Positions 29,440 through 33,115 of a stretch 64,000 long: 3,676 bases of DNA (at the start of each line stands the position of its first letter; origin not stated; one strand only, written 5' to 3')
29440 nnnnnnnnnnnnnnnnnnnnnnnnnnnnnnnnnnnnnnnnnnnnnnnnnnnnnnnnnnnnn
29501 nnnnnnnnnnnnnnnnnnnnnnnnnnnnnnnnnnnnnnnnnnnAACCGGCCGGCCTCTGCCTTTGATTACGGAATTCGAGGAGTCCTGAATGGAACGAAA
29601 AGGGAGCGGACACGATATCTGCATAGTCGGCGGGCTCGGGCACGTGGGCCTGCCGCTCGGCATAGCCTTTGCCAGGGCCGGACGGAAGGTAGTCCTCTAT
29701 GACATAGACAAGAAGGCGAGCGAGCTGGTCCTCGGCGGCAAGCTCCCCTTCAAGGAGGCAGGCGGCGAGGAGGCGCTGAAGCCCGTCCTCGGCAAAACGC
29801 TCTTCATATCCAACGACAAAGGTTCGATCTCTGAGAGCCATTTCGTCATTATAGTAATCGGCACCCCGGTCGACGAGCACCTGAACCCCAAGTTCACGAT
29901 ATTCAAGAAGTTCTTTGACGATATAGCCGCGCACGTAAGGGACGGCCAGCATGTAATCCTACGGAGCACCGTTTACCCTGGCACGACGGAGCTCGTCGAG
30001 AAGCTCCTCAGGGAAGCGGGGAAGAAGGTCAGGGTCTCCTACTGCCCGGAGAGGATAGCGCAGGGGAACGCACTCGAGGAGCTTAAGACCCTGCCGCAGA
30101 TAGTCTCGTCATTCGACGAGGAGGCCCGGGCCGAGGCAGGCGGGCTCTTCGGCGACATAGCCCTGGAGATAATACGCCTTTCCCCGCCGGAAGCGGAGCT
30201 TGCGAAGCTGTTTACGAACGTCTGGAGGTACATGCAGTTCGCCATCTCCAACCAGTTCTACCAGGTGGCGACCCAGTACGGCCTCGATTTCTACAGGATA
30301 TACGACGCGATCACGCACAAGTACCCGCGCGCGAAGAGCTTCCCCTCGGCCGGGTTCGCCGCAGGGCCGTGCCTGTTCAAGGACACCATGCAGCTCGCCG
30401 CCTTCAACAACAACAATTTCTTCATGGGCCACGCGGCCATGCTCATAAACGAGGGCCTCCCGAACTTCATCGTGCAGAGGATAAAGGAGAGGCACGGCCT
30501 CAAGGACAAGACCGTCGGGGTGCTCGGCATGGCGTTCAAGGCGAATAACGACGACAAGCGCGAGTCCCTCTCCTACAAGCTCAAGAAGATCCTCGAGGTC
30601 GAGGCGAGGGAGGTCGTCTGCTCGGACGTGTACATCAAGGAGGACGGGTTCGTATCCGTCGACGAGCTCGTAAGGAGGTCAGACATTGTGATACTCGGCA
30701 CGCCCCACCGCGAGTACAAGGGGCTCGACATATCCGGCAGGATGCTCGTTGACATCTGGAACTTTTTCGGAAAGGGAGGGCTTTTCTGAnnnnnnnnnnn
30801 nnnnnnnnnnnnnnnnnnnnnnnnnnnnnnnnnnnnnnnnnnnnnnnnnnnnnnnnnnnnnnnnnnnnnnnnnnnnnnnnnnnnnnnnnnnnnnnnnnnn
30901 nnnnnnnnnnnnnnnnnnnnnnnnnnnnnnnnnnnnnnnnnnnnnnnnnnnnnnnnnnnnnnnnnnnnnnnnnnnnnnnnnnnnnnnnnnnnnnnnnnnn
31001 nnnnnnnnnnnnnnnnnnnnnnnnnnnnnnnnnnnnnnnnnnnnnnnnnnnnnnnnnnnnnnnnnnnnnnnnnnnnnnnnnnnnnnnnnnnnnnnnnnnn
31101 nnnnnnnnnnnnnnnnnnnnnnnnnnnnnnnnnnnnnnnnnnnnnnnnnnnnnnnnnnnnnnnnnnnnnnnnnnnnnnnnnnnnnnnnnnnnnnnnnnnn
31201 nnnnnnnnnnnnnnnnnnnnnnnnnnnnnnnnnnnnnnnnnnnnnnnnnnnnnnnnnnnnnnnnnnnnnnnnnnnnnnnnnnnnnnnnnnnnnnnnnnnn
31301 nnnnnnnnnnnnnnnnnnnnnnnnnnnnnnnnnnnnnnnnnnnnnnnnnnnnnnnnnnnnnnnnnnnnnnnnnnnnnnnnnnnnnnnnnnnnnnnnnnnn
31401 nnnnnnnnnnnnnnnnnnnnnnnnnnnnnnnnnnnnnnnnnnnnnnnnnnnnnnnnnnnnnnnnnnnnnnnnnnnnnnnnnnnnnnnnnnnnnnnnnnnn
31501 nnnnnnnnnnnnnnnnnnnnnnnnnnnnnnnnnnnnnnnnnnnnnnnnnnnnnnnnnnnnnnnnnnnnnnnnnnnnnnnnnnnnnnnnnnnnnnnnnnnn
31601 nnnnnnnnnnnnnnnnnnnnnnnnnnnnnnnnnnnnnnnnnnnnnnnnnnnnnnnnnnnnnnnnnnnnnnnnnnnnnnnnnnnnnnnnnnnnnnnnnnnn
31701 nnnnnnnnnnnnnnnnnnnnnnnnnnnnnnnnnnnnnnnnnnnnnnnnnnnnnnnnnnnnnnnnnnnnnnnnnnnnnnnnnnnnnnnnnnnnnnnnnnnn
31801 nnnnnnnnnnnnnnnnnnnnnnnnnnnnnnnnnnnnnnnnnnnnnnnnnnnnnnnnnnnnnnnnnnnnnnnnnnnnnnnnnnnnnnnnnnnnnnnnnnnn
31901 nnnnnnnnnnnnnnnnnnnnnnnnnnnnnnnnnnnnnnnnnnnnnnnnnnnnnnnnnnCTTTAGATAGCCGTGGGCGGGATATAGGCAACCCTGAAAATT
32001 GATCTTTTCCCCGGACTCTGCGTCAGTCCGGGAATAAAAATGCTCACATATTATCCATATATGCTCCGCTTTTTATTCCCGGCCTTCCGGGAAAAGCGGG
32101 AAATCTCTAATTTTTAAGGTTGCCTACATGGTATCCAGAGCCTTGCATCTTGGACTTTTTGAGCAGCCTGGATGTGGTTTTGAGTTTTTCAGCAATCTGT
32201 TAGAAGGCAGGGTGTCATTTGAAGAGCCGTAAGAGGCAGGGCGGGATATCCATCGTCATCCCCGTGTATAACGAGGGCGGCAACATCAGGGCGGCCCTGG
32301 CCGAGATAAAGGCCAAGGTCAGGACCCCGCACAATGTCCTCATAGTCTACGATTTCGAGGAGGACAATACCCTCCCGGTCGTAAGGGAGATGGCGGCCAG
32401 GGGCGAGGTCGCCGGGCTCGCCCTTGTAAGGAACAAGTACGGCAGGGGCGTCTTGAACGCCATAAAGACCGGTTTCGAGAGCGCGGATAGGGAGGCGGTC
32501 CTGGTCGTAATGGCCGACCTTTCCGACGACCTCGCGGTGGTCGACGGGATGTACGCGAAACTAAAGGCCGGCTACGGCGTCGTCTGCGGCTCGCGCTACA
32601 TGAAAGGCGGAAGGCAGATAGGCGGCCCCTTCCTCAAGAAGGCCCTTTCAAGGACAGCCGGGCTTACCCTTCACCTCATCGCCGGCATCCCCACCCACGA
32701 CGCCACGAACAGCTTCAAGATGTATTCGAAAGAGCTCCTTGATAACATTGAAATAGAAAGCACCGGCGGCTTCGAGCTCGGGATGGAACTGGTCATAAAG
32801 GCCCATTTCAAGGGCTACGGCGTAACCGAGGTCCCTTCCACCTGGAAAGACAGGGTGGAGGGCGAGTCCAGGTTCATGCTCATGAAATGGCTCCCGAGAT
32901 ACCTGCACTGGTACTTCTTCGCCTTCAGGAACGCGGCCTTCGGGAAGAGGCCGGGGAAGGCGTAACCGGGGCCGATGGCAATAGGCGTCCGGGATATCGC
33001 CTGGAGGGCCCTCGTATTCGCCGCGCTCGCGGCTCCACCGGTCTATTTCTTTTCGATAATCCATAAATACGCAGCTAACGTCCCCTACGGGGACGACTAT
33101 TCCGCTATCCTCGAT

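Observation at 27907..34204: Polyprenyl-phosphate-sugar-dependent periplasmic glycosylation module (Arn/Rgt-like)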

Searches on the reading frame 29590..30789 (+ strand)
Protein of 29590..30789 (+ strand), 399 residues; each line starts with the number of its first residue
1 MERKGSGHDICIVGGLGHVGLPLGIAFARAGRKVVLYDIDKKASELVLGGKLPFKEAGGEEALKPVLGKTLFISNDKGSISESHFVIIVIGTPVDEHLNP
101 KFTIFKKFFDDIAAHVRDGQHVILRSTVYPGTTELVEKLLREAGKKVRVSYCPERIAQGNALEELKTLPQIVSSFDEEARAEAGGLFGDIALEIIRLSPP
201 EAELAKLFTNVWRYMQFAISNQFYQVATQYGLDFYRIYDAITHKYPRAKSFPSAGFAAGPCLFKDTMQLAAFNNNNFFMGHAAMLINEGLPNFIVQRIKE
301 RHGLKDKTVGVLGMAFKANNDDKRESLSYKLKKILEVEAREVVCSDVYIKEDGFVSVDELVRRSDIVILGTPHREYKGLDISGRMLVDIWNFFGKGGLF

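Call 4: search_protein_families(library=pfam, proteins=[window:29590-30789:+])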
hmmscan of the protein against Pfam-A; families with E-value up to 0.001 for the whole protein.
window:29590-30789:+ (399 aa): 3 families
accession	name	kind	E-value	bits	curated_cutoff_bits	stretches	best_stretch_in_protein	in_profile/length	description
PF03721.20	UDPG_MGDP_dh_N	-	8.9e-34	117.1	27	1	10-181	3-181/187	UDP-glucose/GDP-mannose dehydrogenase family, NAD binding domain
PF03720.21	UDPG_MGDP_dh_C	-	3.2e-11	44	30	1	310-393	1-101/103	UDP-glucose/GDP-mannose dehydrogenase family, UDP binding domain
PF00984.24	UDPG_MGDP_dh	-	2.8e-10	40.6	25.4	1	201-275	2-77/94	UDP-glucose/GDP-mannose dehydrogenase family, central domain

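Call 9: search_protein_families(library=ncbifam, proteins=[window:29590-30789:+], max_evalue=0.01)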
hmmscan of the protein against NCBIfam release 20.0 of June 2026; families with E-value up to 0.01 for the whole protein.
window:29590-30789:+ (399 aa): 8 families
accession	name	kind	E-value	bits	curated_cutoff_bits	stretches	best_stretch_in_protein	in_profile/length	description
TIGR03026.1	NDP-sugDHase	subfamily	3.3e-74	250.1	189.8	1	10-381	3-396/413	nucleotide sugar dehydrogenase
NF040825.1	UDPMaNacDH_Arch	equivalog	2.3e-46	158.5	750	1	13-380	5-381/418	UDP-N-acetyl-D-mannosamine dehydrogenase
NF041297.1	UDPGDh_AglM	equivalog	2.5e-33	115.6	670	1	10-347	3-357/429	UDP-glucose 6-dehydrogenase AglM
NF008286.0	PRK11064.1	equivalog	2.1e-32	112.3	459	1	10-380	6-403/420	UDP-N-acetyl-D-mannosamine dehydrogenase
NF047673.2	TeichurnBiosyTuaD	equivalog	4.4e-30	105.2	700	1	13-343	6-347/439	UDP-glucose 6-dehydrogenase TuaD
NF011729.0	PRK15182.1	equivalog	2.6e-18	66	592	1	10-349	9-357/425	Vi polysaccharide biosynthesis UDP-N-acetylglucosamine C-6 dehydrogenase TviB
NF011631.0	PRK15057.1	equivalog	7.6e-13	48.3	757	1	14-356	6-346/388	UDP-glucose 6-dehydrogenase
NF004529.0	PRK05876.1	equivalog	0.0031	17.1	338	1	7-44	6-43/275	short chain dehydrogenase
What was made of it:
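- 29590..30789 (+): NDP-sugar 6-dehydrogenase (399 aa). It makes a nucleotide-activated uronic acid; the substrate sugar is not determined. It has PF03721, PF00984 and PF03720 and passes TIGR03026 at 250 bits, above the cut-off (calls 4, 9). It passes no equivalog cut-off (call 9).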

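Call 11: search_solved_structures(query=window:29590-30789:+, max_evalue=1e-10)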
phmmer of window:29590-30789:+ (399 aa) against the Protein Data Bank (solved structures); distinct sequences matched with E-value up to 1e-10: 30.
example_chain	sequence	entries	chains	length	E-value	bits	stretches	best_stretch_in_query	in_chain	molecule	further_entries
3vtf_A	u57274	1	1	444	1.3e-39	139.6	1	11-388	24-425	UDP-glucose 6-dehydrogenase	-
4r16_A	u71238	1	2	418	2.6e-39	138.6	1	13-380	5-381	418aa long hypothetical UDP-N-acetyl-D-mannosaminuronic acid dehydrogenase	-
3ojl_A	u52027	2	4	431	1.1e-32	116.7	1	10-381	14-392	Cap5O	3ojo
4xr9_A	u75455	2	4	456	9.9e-27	97.2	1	12-325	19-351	CalS8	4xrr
3g79_A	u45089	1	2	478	6.1e-25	91.3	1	13-380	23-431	NDP-N-acetyl-D-galactosaminuronic acid dehydrogenase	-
1mfz_A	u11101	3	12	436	1.2e-22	83.8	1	13-337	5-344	GDP-mannose 6-dehydrogenase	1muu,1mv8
4a7p_A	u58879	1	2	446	1.1e-21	80.6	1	12-336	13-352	UDP-GLUCOSE DEHYDROGENASE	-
7kws_A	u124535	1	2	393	4e-20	75.4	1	12-357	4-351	UDP-glucose 6-dehydrogenase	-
3gg2_A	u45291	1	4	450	1.8e-18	70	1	9-351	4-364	Sugar dehydrogenase, UDP-glucose/GDP-mannose dehydrogenase family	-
2y0e_A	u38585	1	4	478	1.7e-15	60.2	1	10-344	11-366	UDP-GLUCOSE DEHYDROGENASE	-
2y0c_A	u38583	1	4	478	4.4e-15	58.8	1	10-344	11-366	UDP-GLUCOSE DEHYDROGENASE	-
2y0d_A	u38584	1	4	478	4.4e-15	58.8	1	10-344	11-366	UDP-GLUCOSE DEHYDROGENASE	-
3phl_A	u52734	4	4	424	1e-13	54.4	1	10-356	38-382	UDP-glucose 6-dehydrogenase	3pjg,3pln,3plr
3pid_A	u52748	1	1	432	1.1e-13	54.3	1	10-356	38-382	UDP-glucose 6-dehydrogenase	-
2o3j_A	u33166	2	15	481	8.6e-13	51.3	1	11-343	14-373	UDP-glucose 6-dehydrogenase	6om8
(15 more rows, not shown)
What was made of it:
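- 29590..30789 (+): Best PDB matches are 3vtf and 4r16 (about 1e-39), then Cap5O (call 11).
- Checked: The protein is closer to UDP-ManNAc and archaeal-type dehydrogenases than to E. coli-type Ugd (calls 9, 11).
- The dehydrogenase substrate cannot be assigned (calls 9, 11).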

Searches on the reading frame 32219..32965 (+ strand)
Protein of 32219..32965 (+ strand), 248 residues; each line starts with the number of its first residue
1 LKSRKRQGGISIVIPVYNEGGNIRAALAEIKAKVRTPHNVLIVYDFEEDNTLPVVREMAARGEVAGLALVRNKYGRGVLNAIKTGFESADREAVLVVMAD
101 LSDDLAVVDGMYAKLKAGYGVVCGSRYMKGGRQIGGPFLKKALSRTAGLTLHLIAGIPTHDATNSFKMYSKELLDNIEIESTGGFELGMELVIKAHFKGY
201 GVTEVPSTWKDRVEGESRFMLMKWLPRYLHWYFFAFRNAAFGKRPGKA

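Call 4: search_protein_families(library=pfam, proteins=[window:32219-32965:+])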
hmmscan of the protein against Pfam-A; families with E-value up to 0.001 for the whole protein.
window:32219-32965:+ (248 aa): 2 families
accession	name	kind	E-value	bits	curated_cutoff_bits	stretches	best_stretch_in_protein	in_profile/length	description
PF00535.33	Glycos_transf_2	-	5.1e-17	62.7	23.3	1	11-176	1-166/168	Glycosyl transferase family 2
PF13641.12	Glyco_tranf_2_3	-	1.6e-05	25.5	27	1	10-100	3-96/230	Glycosyltransferase like family 2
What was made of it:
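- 32219..32965 (+): GT2 (248 aa, TTG start) of the DPM1/GtrB/ArnC type, with no transmembrane helix. It is the putative polyprenyl-phosphate sugar synthase. PF00535 at 5e-17 (call 4).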

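Call 9: search_protein_families(library=ncbifam, proteins=[window:32219-32965:+], max_evalue=0.01)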
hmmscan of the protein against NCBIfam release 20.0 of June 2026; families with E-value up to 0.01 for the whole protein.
window:32219-32965:+ (248 aa): 11 families
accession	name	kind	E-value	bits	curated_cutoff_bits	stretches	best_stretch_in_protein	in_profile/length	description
NF041391.1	DPhHxTase_Halo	equivalog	2.2e-15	56.2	375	1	16-216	3-189/213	dolichyl-phosphate hexose transferase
NF047588.1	GlcsyltransPgfSStrep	equivalog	2.9e-13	49.7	500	1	10-221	3-207/308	glycosyltransferase PgfS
TIGR04182.1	glyco_TIGR04182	equivalog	2.9e-10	40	325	1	10-215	2-196/293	S-layer glycoprotein N-glycosyltransferase AglJ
NF058614.1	PPMAGASynPpgS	equivalog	5.1e-10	39.1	370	1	11-206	3-193/226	polyprenyl-phospho-N-acetylgalactosaminyl synthase PpgS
NF007986.1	PRK10714.1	equivalog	5.9e-10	38.6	529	1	10-224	8-215/316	undecaprenyl-phosphate 4-deoxy-4-formamido-L-arabinose transferase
TIGR03937.1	PgaC_IcaA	equivalog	6.1e-09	35.3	422.3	1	5-114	42-149/407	poly-beta-1,6-N-acetyl-D-glucosamine synthase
TIGR04283.1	glyco_like_mftF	equivalog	2e-07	30.9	182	1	10-101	1-83/221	TIGR04283 family arsenosugar biosynthesis glycosyltransferase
NF007482.0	PRK10073.1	equivalog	1.1e-05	24.6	423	1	8-115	6-106/334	glycosyltransferase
TIGR03965.1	mycofact_glyco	equivalog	0.00058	18.8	280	1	7-100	73-164/467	mycofactocin biosynthesis glycosyltransferase MftF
NF050050.1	ProtGlycPglI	equivalog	0.0056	16.1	500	1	10-145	4-138/306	GalNAc(5)-diNAcBac-PP-undecaprenol beta-1,3-glucosyltransferase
NF045692.1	OglycostaseCruG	equivalog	0.0083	15.1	600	1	6-112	39-149/386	2'-O-glycosyltransferase CruG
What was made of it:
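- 32219..32965 (+): Top NCBIfam hits are dolichyl-P-hexose transferase, PgfS, AglJ, PpgS and ArnC, all below their cut-offs (call 9).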

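Call 12: search_solved_structures(query=window:32219-32965:+, max_evalue=0.001)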
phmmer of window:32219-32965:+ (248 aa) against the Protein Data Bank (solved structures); distinct sequences matched with E-value up to 0.001: 7.
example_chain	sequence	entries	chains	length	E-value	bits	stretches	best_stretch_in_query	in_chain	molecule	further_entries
5mlz_A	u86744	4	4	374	6.9e-21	78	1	10-229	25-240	Dolichol monophosphate mannose synthase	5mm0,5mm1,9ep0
5eke_A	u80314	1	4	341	5.2e-08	35.8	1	10-172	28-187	Uncharacterized glycosyltransferase sll0501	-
5ekp_C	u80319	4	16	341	5.4e-08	35.8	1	10-172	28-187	Uncharacterized glycosyltransferase sll0501 | Glycosyltransferase sll0501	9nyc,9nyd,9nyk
9nye_A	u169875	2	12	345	5.5e-08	35.7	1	10-172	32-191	Glycosyltransferase sll0501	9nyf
9hwj_A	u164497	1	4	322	7.3e-06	28.8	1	10-175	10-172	Undecaprenyl-phosphate 4-deoxy-4-formamido-L-arabinose transferase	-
9bhc_C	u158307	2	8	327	6.4e-05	25.7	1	10-224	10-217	Undecaprenyl-phosphate 4-deoxy-4-formamido-L-arabinose transferase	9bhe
8vxh_A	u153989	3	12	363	8.6e-05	25.3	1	10-224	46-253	Undecaprenyl-phosphate 4-deoxy-4-formamido-L-arabinose transferase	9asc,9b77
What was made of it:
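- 32219..32965 (+): All seven PDB hits are polyprenyl-phosphate glycosyltransferases: PfDPMS 5mlz (6.9e-21), GtrB sll0501 and ArnC (call 12).
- On Polyprenyl-phosphate sugar synthases of GT2 (DPM1/DPMS, GtrB, ArnC, PpgS, AglJ): The PDB hits are only DPMS, GtrB and ArnC (call 12).
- Closest known: Dol-P-Man / polyprenyl-P-Man systems. Same: The GT2's best solved relative is PfDPMS (6.9e-21, call 12).
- All seven PDB sequence hits are such enzymes (call 12). The GT2's PDB hits, and its best NCBIfam hits, are polyprenyl-phosphate synthases (calls 9, 12).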

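Call 58: search_solved_structures(query=window:32219-32965:+, max_evalue=0.001, show_alignments=3)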
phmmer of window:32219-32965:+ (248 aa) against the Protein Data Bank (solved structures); distinct sequences matched with E-value up to 0.001: 7.
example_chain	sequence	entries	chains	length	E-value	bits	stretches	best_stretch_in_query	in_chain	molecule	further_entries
5mlz_A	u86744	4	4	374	6.9e-21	78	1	10-229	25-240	Dolichol monophosphate mannose synthase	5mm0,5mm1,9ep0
5eke_A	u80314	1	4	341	5.2e-08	35.8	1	10-172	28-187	Uncharacterized glycosyltransferase sll0501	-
5ekp_C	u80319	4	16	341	5.4e-08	35.8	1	10-172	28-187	Uncharacterized glycosyltransferase sll0501 | Glycosyltransferase sll0501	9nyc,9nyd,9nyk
9nye_A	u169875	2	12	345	5.5e-08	35.7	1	10-172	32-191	Glycosyltransferase sll0501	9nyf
9hwj_A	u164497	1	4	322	7.3e-06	28.8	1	10-175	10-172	Undecaprenyl-phosphate 4-deoxy-4-formamido-L-arabinose transferase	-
9bhc_C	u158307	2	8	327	6.4e-05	25.7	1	10-224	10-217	Undecaprenyl-phosphate 4-deoxy-4-formamido-L-arabinose transferase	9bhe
8vxh_A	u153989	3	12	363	8.6e-05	25.3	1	10-224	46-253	Undecaprenyl-phosphate 4-deoxy-4-formamido-L-arabinose transferase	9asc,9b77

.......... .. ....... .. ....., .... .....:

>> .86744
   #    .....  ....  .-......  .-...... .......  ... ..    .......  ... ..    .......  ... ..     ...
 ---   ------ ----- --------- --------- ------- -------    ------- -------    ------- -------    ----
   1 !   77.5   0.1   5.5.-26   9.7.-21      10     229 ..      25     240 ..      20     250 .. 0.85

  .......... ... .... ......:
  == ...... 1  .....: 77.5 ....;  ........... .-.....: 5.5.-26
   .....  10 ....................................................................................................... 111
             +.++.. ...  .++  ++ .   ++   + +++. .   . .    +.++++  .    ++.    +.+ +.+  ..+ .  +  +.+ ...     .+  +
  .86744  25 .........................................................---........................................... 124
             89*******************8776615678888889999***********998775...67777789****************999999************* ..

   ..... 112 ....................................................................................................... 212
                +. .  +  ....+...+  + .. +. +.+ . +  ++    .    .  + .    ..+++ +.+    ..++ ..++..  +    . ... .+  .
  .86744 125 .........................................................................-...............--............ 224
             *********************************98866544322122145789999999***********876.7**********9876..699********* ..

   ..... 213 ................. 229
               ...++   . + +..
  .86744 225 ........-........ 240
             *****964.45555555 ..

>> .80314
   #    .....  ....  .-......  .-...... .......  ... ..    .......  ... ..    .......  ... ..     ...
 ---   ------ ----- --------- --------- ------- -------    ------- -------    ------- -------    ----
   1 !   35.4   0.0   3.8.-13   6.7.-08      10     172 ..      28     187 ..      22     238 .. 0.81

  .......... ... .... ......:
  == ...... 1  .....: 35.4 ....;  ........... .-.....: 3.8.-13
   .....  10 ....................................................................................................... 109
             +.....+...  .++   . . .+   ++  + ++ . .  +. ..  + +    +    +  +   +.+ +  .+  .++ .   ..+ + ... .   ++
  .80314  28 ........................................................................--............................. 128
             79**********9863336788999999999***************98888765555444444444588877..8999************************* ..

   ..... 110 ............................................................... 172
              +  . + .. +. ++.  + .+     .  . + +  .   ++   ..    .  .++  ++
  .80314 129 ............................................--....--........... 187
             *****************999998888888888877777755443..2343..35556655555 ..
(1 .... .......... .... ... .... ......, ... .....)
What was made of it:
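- On Polyprenyl-phosphate sugar synthases of GT2 (DPM1/DPMS, GtrB, ArnC, PpgS, AglJ): The window has M-A-D aligned to D-A-D of PfDPMS, so only the second Asp is kept (call 58).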
